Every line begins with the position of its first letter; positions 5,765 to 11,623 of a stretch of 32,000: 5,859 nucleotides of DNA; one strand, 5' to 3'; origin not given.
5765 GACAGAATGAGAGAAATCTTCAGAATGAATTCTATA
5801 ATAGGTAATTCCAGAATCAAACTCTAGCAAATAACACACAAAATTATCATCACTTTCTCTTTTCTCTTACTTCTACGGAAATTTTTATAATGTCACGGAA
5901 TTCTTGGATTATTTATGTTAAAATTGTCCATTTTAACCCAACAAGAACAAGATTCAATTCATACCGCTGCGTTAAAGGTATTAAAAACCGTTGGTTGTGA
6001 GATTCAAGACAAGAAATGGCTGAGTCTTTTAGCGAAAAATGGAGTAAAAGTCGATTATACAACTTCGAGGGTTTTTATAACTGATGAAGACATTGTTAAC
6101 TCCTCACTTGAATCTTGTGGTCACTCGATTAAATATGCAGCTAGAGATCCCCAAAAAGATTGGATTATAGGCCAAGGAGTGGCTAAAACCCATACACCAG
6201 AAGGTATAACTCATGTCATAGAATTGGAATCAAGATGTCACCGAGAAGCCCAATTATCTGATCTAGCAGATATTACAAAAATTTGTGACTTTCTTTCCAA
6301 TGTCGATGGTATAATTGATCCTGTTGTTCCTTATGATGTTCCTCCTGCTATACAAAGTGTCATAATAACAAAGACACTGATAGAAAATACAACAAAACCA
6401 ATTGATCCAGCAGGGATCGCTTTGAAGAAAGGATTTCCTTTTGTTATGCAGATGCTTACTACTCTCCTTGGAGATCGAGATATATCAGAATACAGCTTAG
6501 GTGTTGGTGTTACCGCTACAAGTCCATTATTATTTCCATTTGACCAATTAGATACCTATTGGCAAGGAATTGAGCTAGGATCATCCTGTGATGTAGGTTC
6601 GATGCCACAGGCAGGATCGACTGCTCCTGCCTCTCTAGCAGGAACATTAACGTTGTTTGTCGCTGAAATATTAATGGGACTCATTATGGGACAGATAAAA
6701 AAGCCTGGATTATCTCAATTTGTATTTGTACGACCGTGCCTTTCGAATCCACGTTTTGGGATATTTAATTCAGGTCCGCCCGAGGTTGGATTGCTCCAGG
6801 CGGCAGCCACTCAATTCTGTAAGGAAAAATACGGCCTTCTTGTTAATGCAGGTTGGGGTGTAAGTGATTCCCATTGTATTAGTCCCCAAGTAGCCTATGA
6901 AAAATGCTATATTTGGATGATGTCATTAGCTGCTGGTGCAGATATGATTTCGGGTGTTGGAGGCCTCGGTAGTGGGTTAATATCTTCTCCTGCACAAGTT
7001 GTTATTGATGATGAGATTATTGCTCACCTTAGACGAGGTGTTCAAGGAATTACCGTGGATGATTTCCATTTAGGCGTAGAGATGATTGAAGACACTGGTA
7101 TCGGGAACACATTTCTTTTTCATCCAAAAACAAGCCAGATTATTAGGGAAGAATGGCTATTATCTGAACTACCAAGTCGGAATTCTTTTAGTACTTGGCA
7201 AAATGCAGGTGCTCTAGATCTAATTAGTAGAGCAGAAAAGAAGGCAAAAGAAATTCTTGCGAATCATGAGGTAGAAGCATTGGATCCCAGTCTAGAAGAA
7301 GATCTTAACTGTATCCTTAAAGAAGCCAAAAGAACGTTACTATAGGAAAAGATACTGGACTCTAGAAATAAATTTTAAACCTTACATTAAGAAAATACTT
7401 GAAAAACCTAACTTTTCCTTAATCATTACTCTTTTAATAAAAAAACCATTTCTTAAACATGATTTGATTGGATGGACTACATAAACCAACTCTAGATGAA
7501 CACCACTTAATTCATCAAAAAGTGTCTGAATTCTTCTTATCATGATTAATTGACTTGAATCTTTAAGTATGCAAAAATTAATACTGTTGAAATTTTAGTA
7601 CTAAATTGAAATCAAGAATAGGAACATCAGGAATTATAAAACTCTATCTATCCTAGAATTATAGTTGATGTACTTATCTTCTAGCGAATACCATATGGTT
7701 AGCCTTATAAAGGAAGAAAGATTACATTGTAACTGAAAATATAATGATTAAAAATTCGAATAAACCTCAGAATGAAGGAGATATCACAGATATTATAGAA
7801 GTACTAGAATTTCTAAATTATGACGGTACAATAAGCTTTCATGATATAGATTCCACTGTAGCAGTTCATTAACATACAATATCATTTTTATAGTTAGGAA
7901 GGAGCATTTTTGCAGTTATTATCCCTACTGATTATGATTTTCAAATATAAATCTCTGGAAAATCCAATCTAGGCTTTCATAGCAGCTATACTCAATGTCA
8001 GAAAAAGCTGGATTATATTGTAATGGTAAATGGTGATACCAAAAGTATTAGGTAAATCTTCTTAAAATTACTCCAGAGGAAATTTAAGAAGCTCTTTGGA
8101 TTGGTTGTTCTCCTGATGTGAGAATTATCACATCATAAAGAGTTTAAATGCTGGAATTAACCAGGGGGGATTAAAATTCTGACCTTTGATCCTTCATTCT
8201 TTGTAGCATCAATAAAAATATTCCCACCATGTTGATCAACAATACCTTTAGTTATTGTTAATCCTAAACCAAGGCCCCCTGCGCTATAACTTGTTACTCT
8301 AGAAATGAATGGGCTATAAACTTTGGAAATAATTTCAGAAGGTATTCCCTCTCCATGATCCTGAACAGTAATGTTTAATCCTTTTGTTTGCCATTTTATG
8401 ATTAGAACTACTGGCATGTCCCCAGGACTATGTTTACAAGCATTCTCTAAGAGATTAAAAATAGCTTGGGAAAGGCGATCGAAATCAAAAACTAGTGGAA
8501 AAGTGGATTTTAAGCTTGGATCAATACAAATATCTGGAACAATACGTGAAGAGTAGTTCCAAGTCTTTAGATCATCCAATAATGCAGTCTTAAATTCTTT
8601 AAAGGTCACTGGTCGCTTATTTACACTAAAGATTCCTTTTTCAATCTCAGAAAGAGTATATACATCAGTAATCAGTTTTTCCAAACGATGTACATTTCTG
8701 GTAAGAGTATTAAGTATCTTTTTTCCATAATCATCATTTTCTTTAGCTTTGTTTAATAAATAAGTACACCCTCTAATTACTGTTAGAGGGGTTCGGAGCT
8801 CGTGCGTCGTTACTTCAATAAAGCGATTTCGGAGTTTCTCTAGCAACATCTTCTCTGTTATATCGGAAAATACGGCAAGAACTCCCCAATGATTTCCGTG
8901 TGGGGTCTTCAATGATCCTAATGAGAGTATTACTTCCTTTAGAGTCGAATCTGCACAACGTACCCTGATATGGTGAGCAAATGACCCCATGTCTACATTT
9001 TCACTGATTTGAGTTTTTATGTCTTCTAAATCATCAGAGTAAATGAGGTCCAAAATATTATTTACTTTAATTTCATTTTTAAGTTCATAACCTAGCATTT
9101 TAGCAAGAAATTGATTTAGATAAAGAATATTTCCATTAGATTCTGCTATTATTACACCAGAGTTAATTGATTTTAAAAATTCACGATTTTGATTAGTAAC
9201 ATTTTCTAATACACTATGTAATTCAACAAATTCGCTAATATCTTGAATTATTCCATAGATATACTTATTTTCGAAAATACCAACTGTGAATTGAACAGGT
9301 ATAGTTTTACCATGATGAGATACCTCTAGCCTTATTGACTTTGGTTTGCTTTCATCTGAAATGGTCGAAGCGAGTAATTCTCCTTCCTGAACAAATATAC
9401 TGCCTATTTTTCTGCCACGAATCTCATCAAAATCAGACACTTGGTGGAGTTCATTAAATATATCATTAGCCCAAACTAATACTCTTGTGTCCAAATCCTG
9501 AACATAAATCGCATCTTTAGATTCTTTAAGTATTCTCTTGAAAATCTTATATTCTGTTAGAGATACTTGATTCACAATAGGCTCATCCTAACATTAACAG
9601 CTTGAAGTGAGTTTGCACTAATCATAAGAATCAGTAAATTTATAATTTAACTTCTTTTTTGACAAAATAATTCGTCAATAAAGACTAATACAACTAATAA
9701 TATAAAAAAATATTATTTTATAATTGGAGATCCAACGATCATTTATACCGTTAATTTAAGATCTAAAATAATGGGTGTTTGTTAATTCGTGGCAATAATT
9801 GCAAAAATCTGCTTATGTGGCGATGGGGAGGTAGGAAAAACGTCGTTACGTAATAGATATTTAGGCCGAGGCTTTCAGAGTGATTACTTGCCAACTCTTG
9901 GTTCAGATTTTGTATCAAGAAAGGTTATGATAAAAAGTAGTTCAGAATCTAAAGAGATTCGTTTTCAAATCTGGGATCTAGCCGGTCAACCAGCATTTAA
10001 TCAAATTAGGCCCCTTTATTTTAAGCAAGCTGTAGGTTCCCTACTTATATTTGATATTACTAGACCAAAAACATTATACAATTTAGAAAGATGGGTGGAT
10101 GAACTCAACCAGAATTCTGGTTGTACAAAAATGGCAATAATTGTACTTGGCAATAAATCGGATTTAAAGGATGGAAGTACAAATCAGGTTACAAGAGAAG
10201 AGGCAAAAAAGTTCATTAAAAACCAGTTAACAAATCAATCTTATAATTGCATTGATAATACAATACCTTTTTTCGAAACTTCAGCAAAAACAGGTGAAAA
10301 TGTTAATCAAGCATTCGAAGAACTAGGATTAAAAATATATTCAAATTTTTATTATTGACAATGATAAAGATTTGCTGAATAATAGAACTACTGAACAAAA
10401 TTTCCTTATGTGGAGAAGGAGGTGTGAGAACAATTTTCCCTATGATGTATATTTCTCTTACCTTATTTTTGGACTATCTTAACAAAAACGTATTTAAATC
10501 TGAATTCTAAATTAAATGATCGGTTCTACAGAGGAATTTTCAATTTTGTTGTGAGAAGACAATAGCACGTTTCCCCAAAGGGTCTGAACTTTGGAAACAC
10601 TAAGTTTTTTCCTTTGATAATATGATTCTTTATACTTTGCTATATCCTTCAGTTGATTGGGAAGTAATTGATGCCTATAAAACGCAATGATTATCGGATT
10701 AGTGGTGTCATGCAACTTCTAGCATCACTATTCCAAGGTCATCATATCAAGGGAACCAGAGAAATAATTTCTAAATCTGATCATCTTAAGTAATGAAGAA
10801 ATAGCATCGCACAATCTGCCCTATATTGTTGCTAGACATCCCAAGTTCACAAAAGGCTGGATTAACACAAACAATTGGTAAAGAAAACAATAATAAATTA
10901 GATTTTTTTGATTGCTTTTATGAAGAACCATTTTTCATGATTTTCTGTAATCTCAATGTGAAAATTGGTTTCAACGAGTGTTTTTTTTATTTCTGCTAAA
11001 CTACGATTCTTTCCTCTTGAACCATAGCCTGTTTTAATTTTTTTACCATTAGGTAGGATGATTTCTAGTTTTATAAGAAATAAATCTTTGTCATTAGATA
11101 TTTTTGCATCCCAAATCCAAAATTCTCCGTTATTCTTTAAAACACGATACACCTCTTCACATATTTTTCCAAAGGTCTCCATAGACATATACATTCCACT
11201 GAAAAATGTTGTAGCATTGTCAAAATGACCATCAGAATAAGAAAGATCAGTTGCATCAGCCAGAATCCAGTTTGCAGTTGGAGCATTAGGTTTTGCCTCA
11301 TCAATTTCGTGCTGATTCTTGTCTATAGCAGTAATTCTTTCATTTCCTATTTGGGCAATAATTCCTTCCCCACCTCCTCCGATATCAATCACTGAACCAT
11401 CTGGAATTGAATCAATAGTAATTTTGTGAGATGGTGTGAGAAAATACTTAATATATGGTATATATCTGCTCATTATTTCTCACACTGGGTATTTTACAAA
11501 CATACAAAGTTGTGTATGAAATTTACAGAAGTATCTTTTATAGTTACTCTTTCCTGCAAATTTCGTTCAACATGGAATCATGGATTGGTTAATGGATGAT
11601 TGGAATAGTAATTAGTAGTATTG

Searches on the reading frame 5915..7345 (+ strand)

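Call 7: search_protein_families(library=pfam, proteins=[window:5915-7345:+], max_evalue=0.001)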
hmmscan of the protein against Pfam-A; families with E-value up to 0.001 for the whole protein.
window:5915-7345:+ (476 aa): 1 family
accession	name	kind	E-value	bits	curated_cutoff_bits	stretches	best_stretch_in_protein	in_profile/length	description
PF06253.16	MTTB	-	4.5e-55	187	25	1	4-466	31-490/500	Trimethylamine methyltransferase (MTTB)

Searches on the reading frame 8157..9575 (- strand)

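Call 7: search_protein_families(library=pfam, proteins=[window:8157-9575:-], max_evalue=0.001)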
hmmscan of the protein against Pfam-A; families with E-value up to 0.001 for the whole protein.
window:8157-9575:- (472 aa): 6 families
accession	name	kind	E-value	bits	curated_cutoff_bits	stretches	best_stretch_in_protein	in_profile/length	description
PF02518.31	HATPase_c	-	2.3e-23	83.2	26.4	1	364-470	2-108/111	Histidine kinase-, DNA gyrase B-, and HSP90-like ATPase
PF13426.13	PAS_9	-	9.4e-15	55.2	27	2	139-241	2-103/103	PAS domain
PF00512.31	HisKA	-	2.1e-13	50.5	26.9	1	249-314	2-66/66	His Kinase A (phospho-acceptor) domain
PF00989.32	PAS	-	2.5e-10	40.8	22.6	1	130-239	3-113/113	PAS fold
PF13188.13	PAS_8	-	2.1e-09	37.4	21.8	1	131-183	4-55/65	PAS domain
PF08448.16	PAS_4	-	2.3e-05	25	23.1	0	134-241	1-107/110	PAS fold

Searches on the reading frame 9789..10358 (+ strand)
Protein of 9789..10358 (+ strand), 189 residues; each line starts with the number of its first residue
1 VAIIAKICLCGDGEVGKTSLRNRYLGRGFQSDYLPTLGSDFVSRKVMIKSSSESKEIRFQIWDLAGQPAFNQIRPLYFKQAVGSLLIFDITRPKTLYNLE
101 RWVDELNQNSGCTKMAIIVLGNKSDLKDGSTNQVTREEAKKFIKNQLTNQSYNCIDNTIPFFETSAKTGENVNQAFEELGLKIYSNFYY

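Call 7: search_protein_families(library=pfam, proteins=[window:9789-10358:+], max_evalue=0.001)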
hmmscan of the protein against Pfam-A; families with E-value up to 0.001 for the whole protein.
window:9789-10358:+ (189 aa): 5 families
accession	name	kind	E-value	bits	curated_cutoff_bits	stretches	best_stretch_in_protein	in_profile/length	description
PF00071.28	Ras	-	9.4e-42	142.8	21.6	1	6-183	1-160/162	Ras family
PF08477.19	Roc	-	7.8e-30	104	27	1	6-125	1-119/119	Ras of Complex, Roc, domain of DAPkinase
PF00025.27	Arf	-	7.2e-13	48.8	22.3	1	6-179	16-170/174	ADP-ribosylation factor family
PF04670.18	Gtr1_RagA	-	1e-07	32.1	22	1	6-165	1-159/232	Gtr1/RagA G protein conserved region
PF00009.33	GTP_EFTU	-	1.3e-06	28.6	26.5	1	52-179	64-182/188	Elongation factor Tu GTP binding domain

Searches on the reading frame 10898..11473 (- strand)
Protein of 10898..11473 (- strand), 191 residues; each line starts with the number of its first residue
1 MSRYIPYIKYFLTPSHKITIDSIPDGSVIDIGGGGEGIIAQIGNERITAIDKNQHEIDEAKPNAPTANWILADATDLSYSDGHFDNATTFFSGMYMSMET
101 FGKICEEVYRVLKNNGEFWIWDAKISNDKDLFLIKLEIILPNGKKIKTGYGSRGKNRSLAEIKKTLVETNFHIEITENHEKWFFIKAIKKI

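Call 7: search_protein_families(library=pfam, proteins=[window:10898-11473:-], max_evalue=0.001)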
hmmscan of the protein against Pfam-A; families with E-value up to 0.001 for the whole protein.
window:10898-11473:- (191 aa): 3 families
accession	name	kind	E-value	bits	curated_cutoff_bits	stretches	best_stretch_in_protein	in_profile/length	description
PF08241.18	Methyltransf_11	-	7.7e-11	42.9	21.2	1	30-120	2-95/95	Methyltransferase domain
PF13649.12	Methyltransf_25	-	1.1e-10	42.5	27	1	39-116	15-97/97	Methyltransferase domain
PF13847.12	Methyltransf_31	-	4.1e-06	27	27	1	27-124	6-113/145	Methyltransferase domain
